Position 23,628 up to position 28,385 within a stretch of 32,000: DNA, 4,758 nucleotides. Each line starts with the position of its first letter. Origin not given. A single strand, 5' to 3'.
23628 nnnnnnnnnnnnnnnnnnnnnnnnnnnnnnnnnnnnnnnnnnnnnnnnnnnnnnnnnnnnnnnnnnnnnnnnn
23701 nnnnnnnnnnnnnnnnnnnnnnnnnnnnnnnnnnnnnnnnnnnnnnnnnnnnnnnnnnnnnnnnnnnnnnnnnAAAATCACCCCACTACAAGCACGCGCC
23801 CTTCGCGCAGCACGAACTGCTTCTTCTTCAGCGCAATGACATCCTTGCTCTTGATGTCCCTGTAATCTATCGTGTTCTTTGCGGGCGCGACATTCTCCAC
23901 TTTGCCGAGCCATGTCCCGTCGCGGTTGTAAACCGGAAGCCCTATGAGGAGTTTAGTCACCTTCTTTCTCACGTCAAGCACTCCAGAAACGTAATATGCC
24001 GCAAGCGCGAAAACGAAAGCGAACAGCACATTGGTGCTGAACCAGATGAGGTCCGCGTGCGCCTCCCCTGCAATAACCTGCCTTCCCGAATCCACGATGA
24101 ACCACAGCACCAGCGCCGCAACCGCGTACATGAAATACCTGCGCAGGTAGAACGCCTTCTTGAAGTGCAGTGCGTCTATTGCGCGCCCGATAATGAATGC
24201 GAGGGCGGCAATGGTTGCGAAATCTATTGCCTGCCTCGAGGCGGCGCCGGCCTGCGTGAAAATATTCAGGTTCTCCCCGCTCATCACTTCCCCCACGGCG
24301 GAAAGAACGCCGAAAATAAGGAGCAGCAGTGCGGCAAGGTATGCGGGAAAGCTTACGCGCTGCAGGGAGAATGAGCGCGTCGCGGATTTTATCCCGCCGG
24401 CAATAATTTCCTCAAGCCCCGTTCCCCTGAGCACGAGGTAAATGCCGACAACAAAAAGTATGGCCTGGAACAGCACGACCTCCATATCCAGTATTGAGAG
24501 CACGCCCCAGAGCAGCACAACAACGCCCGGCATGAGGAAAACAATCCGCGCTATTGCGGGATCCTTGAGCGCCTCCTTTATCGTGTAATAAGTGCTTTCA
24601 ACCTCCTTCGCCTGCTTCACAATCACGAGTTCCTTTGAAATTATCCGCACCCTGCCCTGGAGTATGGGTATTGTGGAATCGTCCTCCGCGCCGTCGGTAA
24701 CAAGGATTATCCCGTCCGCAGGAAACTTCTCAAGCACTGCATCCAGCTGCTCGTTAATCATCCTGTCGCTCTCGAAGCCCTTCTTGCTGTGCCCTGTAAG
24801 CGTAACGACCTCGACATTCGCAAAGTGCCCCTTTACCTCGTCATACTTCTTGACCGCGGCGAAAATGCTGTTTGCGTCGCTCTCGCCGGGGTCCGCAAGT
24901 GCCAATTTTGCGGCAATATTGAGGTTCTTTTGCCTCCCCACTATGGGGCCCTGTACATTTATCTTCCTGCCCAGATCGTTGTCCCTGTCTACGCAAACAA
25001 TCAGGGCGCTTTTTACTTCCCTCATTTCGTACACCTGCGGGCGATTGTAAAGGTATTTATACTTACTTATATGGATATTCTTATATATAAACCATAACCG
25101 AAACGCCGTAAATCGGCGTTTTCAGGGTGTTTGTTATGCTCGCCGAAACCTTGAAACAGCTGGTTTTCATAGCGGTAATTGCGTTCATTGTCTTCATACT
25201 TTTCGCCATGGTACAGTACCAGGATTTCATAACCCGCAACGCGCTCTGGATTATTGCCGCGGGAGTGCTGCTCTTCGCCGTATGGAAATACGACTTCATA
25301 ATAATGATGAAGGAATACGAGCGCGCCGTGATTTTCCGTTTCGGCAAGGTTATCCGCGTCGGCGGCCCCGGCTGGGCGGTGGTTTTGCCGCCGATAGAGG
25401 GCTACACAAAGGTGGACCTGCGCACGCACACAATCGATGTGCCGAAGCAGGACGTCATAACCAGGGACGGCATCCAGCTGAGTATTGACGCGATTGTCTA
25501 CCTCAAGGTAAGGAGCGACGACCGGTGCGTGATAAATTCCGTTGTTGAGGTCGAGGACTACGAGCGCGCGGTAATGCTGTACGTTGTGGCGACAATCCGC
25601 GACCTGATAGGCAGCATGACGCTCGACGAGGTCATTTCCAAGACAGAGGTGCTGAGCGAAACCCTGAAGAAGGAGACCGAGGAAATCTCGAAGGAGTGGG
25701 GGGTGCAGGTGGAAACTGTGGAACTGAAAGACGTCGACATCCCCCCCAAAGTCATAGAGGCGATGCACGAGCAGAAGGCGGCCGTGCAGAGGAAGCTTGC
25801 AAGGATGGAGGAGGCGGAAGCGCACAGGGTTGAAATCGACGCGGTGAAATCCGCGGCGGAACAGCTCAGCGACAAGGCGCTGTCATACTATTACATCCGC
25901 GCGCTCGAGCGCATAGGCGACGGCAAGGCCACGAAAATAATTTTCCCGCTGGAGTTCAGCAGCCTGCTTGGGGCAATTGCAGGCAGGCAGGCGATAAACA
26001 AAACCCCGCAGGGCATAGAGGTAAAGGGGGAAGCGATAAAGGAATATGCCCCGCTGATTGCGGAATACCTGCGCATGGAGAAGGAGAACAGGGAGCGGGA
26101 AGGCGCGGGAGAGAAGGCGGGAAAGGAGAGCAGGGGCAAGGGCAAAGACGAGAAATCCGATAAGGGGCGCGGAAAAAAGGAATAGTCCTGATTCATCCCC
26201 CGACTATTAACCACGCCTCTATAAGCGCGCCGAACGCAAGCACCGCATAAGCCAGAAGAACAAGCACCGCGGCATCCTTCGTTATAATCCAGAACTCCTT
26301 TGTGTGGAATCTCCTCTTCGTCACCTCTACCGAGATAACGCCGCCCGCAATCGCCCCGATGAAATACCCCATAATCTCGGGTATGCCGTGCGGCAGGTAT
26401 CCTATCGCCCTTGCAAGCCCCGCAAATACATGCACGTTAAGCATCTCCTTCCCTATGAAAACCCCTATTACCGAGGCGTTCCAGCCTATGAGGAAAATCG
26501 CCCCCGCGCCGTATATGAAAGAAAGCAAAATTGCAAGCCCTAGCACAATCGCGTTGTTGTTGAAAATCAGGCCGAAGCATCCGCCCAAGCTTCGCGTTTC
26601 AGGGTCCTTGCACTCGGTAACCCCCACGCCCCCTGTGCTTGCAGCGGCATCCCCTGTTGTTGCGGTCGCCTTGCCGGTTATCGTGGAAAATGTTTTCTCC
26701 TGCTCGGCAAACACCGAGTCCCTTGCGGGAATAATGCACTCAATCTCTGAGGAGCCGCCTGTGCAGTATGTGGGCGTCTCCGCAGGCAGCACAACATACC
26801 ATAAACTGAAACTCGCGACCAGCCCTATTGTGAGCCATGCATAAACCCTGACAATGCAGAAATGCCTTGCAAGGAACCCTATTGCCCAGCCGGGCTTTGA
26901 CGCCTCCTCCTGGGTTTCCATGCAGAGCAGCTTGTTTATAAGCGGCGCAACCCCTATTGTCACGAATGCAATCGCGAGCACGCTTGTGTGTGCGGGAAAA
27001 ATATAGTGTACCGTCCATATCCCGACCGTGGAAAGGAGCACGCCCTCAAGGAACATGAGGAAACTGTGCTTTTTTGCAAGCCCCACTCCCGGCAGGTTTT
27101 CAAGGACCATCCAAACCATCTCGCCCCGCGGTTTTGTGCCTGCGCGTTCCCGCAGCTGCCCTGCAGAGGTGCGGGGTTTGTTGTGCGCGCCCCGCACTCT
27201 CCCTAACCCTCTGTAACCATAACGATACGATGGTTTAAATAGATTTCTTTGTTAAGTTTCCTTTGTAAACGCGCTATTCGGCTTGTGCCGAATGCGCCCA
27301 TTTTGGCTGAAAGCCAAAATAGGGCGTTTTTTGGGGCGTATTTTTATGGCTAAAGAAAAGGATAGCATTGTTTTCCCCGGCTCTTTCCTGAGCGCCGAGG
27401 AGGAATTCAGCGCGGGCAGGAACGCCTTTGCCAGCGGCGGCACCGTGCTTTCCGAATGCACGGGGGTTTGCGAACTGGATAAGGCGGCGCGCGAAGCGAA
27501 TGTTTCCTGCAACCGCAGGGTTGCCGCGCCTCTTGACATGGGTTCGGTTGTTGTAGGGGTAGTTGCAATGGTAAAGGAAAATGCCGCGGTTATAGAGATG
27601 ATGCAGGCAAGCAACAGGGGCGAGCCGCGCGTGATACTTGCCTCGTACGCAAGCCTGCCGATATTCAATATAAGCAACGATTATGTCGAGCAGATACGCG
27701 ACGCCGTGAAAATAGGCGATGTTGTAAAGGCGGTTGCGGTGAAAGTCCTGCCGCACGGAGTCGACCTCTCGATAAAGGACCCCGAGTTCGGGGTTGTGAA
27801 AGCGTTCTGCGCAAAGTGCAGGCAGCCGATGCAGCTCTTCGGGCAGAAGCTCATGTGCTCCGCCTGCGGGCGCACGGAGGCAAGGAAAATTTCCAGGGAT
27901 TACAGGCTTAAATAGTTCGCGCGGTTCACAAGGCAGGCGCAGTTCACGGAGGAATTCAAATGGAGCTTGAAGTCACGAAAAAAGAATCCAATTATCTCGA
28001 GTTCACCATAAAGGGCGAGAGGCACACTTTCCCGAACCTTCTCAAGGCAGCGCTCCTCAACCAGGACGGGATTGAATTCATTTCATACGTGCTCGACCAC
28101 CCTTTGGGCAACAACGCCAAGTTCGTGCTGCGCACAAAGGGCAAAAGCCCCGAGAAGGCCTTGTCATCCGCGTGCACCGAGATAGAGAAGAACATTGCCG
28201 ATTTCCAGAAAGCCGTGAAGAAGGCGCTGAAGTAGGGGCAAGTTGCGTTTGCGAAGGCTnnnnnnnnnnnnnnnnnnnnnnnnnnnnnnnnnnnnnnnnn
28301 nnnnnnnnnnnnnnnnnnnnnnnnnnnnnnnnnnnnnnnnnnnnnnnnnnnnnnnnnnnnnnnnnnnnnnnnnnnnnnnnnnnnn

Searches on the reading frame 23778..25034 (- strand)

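Call 11: search_protein_families(library=pfam, proteins=[window:23778-25034:-], max_evalue=0.001)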
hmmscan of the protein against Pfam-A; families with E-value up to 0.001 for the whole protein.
window:23778-25034:- (418 aa): 1 family
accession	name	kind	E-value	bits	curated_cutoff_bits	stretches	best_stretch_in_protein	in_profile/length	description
PF04123.18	DUF373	-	2.3e-91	307.2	28.3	1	10-334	2-320/335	Domain of unknown function (DUF373)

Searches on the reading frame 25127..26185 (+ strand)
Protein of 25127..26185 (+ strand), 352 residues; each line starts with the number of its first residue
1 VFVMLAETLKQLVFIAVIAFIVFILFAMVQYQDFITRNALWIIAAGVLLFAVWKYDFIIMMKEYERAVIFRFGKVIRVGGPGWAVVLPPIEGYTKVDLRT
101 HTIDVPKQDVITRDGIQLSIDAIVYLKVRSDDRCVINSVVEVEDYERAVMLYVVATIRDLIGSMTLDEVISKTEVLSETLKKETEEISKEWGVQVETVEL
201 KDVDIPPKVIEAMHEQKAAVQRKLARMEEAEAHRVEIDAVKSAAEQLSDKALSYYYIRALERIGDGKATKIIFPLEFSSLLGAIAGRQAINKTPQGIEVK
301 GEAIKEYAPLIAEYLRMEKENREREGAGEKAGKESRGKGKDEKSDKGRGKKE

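Call 11: search_protein_families(library=pfam, proteins=[window:25127-26185:+], max_evalue=0.001)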
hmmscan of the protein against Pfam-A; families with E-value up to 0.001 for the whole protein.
window:25127-26185:+ (352 aa): 2 families
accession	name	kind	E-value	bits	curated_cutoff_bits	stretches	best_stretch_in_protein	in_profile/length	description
PF01145.31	Band_7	-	3e-39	135.3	23.6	1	62-233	4-175/176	SPFH domain / Band 7 family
PF13421.11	Band_7_1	-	0.0005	20.2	24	1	143-218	131-208/211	SPFH domain-Band 7 family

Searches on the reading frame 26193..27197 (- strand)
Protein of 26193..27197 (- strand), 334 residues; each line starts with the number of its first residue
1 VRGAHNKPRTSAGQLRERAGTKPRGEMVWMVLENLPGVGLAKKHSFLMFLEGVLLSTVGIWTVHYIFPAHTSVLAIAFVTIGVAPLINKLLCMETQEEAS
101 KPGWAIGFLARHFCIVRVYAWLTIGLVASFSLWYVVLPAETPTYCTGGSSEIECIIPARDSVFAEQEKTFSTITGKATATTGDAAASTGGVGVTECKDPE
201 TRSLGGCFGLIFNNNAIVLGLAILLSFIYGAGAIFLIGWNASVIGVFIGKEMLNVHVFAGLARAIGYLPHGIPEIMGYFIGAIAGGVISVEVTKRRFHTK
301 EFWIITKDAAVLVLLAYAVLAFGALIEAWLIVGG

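Call 11: search_protein_families(library=pfam, proteins=[window:26193-27197:-], max_evalue=0.001)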
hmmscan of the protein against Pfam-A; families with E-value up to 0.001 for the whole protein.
window:26193-27197:- (334 aa): 1 family
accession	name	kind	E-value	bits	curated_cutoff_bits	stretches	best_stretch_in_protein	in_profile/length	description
PF01944.22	SpoIIM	-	1.7e-12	48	26.9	1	197-329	33-160/163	Stage II sporulation protein M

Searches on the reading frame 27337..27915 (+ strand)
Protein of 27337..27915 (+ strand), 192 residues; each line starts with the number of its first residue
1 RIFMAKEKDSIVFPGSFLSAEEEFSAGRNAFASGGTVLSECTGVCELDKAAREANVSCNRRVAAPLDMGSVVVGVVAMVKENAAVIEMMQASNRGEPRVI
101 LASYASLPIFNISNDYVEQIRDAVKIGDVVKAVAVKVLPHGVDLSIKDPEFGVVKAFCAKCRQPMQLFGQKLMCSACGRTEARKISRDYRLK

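Call 11: search_protein_families(library=pfam, proteins=[window:27337-27915:+], max_evalue=0.001)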
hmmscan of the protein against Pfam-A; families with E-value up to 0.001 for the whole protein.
window:27337-27915:+ (192 aa): 0 families

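Call 17: find_encoding_contigs(protein=window:27337-27915:+, flank=10000, max_places=10)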
Protein window:27337-27915:+ (192 aa): no gene with exactly this product is on record in the collection.

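Call 37: find_homologous_proteins(query=window:27337-27915:+, max_evalue=1e-10)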
Query window:27337-27915:+ (192 aa): 3 proteins with E <= 1e-10 among 229 candidates.
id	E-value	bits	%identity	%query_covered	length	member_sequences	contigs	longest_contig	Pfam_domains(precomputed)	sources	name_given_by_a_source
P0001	5.0e-117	406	100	98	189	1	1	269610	-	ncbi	ncbi:MAG: exosome complex RNA-binding protein Csl4 [Candidatus Diapherotrites archaeon]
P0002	5.5e-104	364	89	98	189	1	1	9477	-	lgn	-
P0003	8.6e-28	116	40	97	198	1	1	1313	PF14382.13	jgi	-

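Call 38: find_encoding_contigs(protein=P0002, flank=10000)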
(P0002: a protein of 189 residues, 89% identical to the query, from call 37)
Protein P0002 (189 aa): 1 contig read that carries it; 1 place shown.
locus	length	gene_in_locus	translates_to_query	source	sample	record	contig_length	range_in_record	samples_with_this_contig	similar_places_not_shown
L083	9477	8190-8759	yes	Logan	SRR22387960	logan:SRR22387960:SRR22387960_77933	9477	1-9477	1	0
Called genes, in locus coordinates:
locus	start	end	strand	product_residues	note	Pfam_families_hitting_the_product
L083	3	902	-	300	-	?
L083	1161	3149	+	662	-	PF01078:Mg_chelatase, PF20030:bpMoxR (weak), PF13654:AAA_32 (weak), PF00158:Sigma54_activat, PF07728:AAA_5 (weak), PF20436:LonB_AAA-LID (weak), PF05362:Lon_C, PF13541:ChlI, +4 more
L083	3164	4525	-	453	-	-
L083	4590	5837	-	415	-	PF04123:DUF373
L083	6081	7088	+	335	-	PF01145:Band_7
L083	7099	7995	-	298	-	PF01944:SpoIIM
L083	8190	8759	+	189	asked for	-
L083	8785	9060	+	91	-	PF13656:RNA_pol_L_2, PF01193:RNA_pol_L (weak)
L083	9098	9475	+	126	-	?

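Call 39: find_encoding_contigs(protein=P0001, flank=10000)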
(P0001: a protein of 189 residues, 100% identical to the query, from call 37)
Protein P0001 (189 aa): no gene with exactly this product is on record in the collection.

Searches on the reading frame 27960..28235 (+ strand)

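Call 92: search_protein_families(library=pfam, proteins=[window:27960-28235:+], max_evalue=0.0001)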
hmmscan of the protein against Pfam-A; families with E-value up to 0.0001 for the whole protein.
window:27960-28235:+ (91 aa): 2 families
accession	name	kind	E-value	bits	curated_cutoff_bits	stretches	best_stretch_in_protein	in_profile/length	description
PF13656.11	RNA_pol_L_2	-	8.9e-18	64.2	27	1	13-84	2-74/75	RNA polymerase Rpb3/Rpb11 dimerisation domain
PF01193.29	RNA_pol_L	-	5.8e-05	23.2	24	0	14-77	1-72/74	RNA polymerase Rpb3/Rpb11 dimerisation domain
